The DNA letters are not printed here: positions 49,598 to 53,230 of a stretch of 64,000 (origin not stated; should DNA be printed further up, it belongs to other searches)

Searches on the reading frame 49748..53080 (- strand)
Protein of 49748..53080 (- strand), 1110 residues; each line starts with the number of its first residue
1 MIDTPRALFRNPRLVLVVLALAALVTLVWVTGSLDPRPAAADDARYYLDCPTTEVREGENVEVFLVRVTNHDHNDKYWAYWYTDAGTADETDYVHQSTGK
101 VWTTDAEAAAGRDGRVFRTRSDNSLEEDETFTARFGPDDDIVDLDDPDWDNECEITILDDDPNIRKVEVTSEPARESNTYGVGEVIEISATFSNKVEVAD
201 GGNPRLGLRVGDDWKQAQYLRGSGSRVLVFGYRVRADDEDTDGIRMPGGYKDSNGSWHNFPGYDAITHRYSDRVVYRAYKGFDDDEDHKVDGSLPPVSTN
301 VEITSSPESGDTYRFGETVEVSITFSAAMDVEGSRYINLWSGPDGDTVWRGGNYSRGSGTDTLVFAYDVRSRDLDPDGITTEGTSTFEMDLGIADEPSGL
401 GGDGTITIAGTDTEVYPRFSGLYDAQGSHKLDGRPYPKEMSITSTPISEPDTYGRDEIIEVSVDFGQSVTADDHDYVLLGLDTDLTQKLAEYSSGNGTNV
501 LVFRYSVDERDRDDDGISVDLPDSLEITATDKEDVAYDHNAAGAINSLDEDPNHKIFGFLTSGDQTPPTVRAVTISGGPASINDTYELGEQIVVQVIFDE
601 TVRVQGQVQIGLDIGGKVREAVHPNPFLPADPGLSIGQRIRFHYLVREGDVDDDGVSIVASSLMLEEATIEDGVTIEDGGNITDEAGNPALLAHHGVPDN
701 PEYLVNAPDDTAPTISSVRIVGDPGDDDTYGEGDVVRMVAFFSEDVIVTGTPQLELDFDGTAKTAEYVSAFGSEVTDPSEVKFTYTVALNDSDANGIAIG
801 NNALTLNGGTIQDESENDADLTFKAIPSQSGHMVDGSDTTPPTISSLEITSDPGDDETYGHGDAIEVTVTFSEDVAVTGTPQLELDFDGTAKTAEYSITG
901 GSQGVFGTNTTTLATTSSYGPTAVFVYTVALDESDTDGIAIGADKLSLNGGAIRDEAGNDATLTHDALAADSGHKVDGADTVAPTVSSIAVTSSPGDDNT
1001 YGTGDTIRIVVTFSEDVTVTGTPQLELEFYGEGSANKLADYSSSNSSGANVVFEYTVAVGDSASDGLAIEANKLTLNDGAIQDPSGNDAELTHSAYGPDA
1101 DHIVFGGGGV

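Call 52: search_protein_families(library=pfam, proteins=[window:49748-53080:-], max_evalue=0.001)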
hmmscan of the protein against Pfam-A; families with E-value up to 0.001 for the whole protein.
window:49748-53080:- (1110 aa): 1 family
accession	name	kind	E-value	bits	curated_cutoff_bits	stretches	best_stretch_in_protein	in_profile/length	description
PF15418.12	DUF4625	-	6.4e-10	39.9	27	0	835-893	7-66/131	Domain of unknown function (DUF4625)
